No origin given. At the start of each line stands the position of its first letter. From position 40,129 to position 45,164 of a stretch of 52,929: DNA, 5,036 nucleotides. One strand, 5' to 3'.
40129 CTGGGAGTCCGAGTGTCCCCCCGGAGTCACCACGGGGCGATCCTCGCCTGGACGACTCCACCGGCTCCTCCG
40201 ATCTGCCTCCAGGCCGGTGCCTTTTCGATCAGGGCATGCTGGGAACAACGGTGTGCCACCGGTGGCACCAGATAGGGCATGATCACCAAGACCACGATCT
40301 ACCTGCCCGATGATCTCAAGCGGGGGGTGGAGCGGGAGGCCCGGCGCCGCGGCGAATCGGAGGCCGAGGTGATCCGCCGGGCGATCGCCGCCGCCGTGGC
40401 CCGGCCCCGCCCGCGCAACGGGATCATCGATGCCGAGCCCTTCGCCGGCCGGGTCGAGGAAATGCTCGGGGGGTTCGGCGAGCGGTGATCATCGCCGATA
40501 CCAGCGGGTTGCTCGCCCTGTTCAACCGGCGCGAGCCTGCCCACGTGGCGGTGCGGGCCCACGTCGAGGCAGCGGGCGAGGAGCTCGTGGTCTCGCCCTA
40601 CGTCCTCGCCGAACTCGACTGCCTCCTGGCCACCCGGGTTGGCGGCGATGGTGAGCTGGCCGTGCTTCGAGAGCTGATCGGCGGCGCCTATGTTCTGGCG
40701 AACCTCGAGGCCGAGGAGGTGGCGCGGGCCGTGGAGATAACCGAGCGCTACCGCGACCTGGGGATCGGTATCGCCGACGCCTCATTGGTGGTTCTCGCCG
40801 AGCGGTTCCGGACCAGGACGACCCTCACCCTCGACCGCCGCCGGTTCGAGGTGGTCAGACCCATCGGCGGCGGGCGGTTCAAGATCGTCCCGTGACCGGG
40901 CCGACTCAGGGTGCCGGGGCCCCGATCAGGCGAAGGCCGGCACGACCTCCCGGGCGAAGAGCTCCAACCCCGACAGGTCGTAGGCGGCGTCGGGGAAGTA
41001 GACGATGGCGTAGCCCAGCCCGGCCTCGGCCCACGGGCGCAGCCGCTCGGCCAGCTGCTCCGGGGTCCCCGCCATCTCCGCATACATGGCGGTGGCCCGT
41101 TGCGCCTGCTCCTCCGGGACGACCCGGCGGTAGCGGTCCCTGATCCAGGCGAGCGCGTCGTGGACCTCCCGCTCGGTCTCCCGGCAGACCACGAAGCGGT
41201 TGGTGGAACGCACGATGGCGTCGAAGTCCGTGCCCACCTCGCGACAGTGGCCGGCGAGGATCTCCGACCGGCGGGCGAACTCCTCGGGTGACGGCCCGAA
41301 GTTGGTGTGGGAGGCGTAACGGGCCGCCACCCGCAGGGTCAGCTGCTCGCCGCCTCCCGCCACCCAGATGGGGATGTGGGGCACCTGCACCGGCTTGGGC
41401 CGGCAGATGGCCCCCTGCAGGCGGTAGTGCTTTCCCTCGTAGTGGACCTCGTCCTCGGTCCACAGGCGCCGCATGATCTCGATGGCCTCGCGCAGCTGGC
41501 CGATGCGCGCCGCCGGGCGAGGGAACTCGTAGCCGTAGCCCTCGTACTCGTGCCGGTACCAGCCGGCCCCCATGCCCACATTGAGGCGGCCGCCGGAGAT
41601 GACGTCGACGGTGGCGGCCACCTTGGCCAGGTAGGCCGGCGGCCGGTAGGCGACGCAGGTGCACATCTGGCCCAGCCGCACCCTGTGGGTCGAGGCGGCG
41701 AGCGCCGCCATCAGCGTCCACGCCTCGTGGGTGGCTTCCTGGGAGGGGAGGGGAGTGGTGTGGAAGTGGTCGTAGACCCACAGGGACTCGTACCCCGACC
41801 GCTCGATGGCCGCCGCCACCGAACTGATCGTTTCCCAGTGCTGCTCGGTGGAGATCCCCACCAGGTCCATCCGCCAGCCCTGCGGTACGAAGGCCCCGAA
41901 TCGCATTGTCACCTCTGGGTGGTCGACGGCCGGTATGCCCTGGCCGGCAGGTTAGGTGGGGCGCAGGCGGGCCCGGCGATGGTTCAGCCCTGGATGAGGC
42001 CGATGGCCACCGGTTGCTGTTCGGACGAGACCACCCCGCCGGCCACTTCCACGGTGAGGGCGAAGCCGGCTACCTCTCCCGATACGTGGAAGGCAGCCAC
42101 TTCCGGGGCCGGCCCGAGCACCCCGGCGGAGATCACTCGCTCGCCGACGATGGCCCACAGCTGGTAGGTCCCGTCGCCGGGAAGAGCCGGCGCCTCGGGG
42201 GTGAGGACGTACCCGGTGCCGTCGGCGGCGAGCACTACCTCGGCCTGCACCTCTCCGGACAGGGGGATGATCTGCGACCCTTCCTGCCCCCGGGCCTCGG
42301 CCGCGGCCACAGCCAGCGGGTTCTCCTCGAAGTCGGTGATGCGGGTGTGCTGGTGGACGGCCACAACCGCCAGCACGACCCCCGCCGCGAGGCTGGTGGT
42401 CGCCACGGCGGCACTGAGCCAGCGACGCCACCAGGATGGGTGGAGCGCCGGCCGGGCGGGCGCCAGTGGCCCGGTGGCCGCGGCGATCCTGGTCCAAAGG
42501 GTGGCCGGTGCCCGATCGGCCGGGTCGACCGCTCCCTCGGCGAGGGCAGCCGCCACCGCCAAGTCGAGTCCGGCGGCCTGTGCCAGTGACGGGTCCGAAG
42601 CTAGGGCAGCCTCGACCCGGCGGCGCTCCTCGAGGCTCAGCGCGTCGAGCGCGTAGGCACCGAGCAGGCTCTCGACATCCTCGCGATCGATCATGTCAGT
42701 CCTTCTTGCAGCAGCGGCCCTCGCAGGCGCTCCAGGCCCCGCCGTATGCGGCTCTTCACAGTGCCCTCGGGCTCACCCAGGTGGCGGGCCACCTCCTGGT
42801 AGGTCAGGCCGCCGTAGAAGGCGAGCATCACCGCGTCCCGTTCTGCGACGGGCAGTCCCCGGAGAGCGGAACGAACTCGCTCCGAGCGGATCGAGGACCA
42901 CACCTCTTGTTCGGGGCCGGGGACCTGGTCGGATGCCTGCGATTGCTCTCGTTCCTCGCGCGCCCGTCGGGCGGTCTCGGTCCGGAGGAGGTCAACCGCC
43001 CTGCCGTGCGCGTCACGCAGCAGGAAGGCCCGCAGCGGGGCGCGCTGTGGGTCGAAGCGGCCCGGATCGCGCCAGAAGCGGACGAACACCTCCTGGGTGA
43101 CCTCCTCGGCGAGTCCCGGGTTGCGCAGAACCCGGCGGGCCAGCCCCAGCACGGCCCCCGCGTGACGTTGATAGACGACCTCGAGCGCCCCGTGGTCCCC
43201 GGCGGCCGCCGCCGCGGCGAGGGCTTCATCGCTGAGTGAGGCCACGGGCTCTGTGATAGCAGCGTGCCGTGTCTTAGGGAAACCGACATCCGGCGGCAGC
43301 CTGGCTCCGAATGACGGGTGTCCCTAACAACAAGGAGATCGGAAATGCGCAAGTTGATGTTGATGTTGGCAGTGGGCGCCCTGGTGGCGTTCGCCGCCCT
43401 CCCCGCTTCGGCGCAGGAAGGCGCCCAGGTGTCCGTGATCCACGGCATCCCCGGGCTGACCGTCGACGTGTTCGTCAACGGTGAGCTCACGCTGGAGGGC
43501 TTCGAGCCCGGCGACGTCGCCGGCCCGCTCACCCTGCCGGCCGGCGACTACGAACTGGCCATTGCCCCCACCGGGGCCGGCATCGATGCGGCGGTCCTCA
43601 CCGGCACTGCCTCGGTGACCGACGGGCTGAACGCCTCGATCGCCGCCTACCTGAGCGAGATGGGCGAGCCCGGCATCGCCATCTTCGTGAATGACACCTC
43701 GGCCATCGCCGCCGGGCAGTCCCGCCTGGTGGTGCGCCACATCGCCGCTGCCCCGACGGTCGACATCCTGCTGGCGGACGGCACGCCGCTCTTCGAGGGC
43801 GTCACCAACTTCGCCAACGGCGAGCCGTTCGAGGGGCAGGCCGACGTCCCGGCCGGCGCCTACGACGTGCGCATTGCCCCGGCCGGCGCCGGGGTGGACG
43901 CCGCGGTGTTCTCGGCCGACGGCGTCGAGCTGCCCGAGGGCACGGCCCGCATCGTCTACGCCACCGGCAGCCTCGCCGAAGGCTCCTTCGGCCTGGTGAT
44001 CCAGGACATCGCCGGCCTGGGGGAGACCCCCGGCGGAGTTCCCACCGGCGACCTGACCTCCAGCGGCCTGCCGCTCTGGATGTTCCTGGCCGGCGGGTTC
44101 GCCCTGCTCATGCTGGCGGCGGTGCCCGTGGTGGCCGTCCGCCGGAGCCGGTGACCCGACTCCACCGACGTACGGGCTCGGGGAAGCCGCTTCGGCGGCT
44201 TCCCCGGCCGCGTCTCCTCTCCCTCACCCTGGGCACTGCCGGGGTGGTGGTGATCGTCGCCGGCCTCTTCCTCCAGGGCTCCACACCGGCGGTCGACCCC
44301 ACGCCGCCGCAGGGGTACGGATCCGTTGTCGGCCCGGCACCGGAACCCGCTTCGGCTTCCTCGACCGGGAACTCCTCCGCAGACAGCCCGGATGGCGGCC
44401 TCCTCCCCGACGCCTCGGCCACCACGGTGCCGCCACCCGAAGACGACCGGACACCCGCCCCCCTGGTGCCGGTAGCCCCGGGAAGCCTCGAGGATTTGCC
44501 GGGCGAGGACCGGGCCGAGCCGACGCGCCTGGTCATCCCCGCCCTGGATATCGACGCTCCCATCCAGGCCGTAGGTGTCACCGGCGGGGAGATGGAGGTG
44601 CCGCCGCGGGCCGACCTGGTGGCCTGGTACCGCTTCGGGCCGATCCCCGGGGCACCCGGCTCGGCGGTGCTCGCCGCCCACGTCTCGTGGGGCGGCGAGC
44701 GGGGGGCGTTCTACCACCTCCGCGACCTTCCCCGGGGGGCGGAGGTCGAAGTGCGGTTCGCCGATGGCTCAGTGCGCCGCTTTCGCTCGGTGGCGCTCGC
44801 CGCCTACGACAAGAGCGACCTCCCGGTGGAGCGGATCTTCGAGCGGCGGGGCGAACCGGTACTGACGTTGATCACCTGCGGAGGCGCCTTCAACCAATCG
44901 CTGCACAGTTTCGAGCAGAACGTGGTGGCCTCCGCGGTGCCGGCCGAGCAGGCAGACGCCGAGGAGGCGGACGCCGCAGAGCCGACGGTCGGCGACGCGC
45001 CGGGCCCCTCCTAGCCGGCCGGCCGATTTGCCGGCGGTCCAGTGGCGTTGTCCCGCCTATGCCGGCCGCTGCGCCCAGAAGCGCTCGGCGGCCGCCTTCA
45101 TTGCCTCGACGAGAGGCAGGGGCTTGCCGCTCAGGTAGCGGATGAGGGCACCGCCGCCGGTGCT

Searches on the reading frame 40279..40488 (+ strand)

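Call 54: search_protein_families(library=pfam, proteins=[window:40279-40488:+], max_evalue=0.001)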
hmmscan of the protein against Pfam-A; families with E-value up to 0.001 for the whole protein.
window:40279-40488:+ (69 aa): 1 family
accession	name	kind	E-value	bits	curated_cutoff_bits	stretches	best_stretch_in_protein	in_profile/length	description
PF01402.27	RHH_1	-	4.9e-09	36.3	20.5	1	5-42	2-39/39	Ribbon-helix-helix protein, copG family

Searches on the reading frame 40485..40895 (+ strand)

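Call 54: search_protein_families(library=pfam, proteins=[window:40485-40895:+], max_evalue=0.001)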
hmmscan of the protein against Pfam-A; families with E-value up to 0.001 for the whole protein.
window:40485-40895:+ (136 aa): 1 family
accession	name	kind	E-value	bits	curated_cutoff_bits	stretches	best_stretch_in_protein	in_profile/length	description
PF01850.27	PIN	-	2.2e-11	44.8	23.6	1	2-122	1-115/120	PIN domain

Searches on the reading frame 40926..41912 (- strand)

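Call 54: search_protein_families(library=pfam, proteins=[window:40926-41912:-], max_evalue=0.001)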
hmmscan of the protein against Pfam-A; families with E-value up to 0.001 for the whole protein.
window:40926-41912:- (328 aa): 1 family
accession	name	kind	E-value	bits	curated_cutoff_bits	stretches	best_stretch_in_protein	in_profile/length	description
PF00296.26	Bac_luciferase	-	2.1e-54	185.4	27.9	1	3-298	1-311/314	Luciferase-like monooxygenase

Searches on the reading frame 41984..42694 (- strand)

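Call 54: search_protein_families(library=pfam, proteins=[window:41984-42694:-], max_evalue=0.001)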
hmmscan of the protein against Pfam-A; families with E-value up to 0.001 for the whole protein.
window:41984-42694:- (236 aa): 3 families
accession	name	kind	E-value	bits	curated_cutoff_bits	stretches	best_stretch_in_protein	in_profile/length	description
PF10099.14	RskA_C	-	4.9e-10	40.2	29.4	1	101-221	3-126/135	Anti-sigma-K factor rskA, C-terminal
PF13490.11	zf-HC2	-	6.7e-05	23.3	22.2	1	5-33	2-30/35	Putative zinc-finger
PF22618.1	RskA_N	-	0.00013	22.5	27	1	13-39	7-34/48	Anti-sigma-K factor RskA, N-terminal domain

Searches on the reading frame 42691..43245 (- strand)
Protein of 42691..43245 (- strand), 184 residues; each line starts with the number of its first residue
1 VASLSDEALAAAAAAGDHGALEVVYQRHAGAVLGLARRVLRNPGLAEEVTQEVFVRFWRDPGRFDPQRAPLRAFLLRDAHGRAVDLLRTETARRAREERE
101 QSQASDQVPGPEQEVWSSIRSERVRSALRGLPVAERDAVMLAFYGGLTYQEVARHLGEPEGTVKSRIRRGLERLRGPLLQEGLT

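Call 54: search_protein_families(library=pfam, proteins=[window:42691-43245:-], max_evalue=0.001)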
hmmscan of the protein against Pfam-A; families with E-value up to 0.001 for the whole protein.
window:42691-43245:- (184 aa): 3 families
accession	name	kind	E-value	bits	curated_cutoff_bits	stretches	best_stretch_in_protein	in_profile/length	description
PF04542.20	Sigma70_r2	-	1.4e-16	60.4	24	1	25-91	2-69/71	Sigma-70 region 2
PF08281.18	Sigma70_r4_2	-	7.1e-16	58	25.7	1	122-174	2-54/54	Sigma-70, region 4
PF04545.22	Sigma70_r4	-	1.4e-14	53.8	24.1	1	127-175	1-49/50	Sigma-70, region 4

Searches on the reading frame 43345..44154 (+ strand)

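Call 54: search_protein_families(library=pfam, proteins=[window:43345-44154:+], max_evalue=0.001)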
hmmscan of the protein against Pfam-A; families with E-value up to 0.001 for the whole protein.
window:43345-44154:+ (269 aa): 1 family
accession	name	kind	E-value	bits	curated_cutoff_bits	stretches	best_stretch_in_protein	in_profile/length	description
PF14344.12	DUF4397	-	3.2e-27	95.9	30.6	2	27-141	1-118/119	Domain of unknown function (DUF4397)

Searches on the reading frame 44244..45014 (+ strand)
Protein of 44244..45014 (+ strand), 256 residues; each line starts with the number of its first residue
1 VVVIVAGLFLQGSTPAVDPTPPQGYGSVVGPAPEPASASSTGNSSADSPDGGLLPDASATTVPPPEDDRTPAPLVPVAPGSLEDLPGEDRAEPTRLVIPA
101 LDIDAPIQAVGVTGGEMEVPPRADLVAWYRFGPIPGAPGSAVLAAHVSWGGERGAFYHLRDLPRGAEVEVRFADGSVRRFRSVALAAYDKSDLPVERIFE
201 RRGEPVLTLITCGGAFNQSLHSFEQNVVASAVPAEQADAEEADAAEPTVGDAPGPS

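Call 54: search_protein_families(library=pfam, proteins=[window:44244-45014:+], max_evalue=0.001)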
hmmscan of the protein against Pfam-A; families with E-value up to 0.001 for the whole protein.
window:44244-45014:+ (256 aa): 1 family
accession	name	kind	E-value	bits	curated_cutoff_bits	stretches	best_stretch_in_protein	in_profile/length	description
PF04203.18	Sortase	-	5.1e-17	62.2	26.6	1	96-233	1-124/125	Sortase domain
